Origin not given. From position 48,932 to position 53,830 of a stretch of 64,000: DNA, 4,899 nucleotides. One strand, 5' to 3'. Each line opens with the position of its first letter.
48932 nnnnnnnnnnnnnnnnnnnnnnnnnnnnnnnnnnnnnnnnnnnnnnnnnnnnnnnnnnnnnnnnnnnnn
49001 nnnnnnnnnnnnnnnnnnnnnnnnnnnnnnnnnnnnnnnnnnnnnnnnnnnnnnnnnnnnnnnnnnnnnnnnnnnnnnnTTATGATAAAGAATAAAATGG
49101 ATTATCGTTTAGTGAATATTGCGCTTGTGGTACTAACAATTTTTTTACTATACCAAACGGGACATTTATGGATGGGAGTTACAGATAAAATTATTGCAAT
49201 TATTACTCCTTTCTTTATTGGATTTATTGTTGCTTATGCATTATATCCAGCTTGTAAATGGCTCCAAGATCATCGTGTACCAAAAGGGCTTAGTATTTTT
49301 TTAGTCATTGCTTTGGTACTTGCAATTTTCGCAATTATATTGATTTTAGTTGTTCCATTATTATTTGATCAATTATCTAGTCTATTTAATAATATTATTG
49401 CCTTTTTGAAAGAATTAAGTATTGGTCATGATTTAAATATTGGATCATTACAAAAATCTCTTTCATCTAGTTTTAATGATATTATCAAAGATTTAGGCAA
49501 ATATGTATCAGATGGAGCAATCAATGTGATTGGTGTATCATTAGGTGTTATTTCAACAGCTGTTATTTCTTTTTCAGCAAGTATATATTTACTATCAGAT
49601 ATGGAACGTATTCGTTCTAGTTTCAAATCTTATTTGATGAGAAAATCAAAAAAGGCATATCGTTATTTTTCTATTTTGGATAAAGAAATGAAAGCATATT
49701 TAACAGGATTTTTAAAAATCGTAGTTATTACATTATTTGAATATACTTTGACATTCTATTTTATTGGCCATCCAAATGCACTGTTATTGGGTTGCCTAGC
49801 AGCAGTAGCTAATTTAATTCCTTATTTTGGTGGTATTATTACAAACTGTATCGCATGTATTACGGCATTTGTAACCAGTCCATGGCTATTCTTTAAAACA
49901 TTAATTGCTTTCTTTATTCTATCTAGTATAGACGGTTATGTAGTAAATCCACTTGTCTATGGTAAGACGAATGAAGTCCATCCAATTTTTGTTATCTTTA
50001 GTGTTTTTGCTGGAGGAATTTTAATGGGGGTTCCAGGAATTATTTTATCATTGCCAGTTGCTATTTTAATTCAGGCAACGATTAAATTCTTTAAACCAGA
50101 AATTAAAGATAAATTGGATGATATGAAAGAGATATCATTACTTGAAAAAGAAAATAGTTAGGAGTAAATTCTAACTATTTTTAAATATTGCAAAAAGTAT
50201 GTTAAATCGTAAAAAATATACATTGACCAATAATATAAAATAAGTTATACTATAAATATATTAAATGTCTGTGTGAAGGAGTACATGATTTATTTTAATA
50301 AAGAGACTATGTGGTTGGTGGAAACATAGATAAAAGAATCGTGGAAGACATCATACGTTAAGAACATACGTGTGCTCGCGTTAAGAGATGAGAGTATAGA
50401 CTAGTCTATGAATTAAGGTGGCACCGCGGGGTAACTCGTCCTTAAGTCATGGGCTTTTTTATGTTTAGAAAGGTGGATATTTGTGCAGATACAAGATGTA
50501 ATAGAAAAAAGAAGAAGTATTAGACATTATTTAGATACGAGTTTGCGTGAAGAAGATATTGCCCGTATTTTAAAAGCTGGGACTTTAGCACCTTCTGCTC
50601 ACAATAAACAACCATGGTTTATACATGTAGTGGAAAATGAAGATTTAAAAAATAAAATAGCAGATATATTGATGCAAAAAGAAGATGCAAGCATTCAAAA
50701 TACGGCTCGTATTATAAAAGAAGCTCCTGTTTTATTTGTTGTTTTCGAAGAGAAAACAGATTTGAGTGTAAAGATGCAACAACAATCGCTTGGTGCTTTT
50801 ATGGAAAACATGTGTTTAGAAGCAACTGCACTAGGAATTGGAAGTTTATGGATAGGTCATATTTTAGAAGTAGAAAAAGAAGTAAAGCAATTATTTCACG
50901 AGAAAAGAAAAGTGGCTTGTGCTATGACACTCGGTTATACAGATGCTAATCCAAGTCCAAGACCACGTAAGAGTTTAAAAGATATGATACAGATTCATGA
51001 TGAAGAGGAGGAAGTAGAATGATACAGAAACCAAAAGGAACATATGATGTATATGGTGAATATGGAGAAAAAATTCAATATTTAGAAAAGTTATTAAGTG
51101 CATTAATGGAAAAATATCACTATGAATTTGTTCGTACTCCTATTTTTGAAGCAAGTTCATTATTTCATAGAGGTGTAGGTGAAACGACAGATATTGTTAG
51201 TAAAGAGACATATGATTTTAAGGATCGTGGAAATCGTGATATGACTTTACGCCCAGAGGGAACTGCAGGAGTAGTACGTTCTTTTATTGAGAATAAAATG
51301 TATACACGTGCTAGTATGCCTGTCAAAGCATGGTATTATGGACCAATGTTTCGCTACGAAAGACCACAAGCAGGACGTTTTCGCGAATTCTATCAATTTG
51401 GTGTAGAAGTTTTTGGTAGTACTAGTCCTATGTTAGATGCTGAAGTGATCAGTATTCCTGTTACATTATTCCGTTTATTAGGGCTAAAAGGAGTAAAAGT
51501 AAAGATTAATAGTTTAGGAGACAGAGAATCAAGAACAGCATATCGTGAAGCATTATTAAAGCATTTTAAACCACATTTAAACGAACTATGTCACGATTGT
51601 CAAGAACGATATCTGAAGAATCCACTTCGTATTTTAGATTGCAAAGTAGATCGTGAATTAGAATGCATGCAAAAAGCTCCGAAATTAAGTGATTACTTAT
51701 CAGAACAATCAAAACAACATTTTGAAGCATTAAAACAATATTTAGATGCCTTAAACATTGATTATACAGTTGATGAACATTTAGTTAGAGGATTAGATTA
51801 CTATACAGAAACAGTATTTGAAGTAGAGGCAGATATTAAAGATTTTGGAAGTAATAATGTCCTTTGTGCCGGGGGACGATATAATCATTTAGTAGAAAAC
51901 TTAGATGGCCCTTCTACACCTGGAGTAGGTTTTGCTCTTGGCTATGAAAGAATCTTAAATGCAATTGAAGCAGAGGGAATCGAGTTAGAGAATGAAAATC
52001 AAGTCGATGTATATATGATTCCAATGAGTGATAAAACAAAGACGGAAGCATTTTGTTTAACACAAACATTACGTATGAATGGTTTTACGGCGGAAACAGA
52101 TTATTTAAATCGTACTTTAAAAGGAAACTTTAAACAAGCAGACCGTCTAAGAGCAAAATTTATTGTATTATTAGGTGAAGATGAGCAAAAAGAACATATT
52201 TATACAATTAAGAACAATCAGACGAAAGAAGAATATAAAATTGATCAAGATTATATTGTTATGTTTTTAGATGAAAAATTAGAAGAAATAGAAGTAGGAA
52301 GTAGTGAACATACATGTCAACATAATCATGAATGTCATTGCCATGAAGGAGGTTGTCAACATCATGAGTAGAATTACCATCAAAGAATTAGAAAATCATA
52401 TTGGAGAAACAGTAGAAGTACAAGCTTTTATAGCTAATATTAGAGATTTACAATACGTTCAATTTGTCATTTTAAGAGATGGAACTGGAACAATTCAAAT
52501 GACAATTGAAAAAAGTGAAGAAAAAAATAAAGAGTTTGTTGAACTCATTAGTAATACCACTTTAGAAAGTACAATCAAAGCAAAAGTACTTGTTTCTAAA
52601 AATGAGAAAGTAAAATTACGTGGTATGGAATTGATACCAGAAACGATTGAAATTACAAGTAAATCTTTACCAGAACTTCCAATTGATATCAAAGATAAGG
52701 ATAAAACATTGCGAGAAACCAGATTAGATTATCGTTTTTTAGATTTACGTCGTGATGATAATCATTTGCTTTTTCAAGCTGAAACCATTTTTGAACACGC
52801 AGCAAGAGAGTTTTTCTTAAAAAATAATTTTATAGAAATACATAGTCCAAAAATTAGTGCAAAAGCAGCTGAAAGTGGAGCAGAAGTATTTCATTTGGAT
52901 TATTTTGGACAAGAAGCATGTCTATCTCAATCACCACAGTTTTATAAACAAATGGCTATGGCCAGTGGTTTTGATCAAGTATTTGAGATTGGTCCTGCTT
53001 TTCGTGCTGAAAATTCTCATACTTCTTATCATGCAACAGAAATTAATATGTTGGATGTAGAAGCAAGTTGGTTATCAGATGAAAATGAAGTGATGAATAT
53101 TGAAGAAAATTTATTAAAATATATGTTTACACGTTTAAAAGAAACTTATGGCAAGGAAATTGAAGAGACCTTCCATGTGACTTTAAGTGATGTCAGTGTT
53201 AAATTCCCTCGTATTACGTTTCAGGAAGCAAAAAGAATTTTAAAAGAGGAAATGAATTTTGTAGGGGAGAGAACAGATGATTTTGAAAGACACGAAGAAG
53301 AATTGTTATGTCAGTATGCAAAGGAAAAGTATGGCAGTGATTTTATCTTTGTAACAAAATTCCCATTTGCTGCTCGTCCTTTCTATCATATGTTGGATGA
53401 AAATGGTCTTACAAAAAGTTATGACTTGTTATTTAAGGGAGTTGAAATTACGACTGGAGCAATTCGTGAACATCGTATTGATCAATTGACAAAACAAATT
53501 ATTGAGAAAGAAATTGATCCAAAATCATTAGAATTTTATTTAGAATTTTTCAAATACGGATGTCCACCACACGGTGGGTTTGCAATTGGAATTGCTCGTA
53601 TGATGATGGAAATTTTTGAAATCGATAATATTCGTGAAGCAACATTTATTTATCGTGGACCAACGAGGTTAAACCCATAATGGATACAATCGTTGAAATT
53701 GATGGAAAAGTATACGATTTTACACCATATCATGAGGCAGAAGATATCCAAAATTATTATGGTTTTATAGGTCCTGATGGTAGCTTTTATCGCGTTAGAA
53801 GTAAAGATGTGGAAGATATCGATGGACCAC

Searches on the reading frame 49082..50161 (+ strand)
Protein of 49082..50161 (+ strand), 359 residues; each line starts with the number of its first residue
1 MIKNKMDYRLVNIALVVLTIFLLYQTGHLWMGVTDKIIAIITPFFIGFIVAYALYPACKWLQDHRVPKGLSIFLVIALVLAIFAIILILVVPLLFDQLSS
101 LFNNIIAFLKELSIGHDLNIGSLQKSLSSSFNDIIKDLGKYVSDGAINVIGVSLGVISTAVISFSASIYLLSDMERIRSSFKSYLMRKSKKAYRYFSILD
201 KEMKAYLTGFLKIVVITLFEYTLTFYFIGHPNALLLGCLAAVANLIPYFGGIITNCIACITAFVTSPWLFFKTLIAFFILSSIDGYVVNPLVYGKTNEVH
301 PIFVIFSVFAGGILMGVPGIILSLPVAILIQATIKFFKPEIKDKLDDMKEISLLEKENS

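Call 28: search_protein_families(library=pfam, proteins=[window:49082-50161:+], max_evalue=0.00001)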
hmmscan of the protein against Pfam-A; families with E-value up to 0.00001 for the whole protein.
window:49082-50161:+ (359 aa): 1 family
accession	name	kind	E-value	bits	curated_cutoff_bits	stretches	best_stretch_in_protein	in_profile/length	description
PF01594.21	AI-2E_transport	-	5.1e-54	184.1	34.3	1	18-336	2-325/327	AI-2E family transporter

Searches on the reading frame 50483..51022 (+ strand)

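Call 28: search_protein_families(library=pfam, proteins=[window:50483-51022:+], max_evalue=0.00001)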
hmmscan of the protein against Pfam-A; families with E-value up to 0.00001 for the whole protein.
window:50483-51022:+ (179 aa): 2 families
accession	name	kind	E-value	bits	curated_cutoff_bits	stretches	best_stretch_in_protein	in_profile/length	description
PF00881.29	Nitroreductase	-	1.2e-29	104.1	23.5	1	7-152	1-167/167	Nitroreductase family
PF14512.11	TM1586_NiRdase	-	3.6e-21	76.2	27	1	65-175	51-155/215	Putative TM nitroreductase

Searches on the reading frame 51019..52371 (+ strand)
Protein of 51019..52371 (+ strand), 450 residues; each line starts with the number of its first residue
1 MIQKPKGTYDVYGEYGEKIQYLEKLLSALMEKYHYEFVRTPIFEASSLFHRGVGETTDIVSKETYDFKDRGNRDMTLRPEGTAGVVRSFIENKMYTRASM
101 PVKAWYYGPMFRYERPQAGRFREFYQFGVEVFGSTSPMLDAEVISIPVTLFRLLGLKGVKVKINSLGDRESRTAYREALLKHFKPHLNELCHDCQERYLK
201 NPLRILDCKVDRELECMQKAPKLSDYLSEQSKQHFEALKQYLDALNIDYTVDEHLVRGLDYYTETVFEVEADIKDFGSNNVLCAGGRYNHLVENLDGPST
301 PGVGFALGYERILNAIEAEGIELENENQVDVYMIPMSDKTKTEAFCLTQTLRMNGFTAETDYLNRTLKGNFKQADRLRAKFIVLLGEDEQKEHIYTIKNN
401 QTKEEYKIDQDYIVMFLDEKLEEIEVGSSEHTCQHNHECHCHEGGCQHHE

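Call 28: search_protein_families(library=pfam, proteins=[window:51019-52371:+], max_evalue=0.00001)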
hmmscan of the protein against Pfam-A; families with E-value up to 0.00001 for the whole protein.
window:51019-52371:+ (450 aa): 3 families
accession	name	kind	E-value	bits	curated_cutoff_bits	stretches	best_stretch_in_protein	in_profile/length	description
PF13393.11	tRNA-synt_His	-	1.9e-40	139.5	25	1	10-312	4-308/308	Histidyl-tRNA synthetase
PF00587.30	tRNA-synt_2b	-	1.3e-14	55.1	29.3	1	65-375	1-153/179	tRNA synthetase class II core domain (G, H, P, S and T)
PF03129.25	HGTP_anticodon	-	2.1e-13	50.7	21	1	330-419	1-93/94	Anticodon binding domain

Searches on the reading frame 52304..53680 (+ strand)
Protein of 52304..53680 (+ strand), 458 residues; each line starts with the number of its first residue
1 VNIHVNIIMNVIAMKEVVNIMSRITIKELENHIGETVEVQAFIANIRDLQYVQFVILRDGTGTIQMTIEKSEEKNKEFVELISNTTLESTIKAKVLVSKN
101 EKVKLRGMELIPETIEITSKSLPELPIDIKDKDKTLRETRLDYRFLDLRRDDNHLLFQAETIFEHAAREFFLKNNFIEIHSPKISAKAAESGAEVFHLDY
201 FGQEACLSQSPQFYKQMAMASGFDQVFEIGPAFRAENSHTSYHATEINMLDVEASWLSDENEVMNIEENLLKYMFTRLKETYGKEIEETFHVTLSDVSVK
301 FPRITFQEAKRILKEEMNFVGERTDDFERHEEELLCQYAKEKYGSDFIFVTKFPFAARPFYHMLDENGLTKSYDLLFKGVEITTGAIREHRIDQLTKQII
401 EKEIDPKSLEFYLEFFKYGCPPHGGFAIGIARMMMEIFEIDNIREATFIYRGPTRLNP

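Call 28: search_protein_families(library=pfam, proteins=[window:52304-53680:+], max_evalue=0.00001)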
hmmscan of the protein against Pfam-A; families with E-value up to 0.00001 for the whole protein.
window:52304-53680:+ (458 aa): 2 families
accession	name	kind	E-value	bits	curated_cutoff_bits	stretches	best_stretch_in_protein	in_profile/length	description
PF00152.25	tRNA-synt_2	-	9.8e-77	258.5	25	1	138-447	3-302/308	tRNA synthetases class II (D, K and N)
PF01336.31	tRNA_anti-codon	-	2.9e-07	30.8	27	1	37-117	1-74/75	OB-fold nucleic acid binding domain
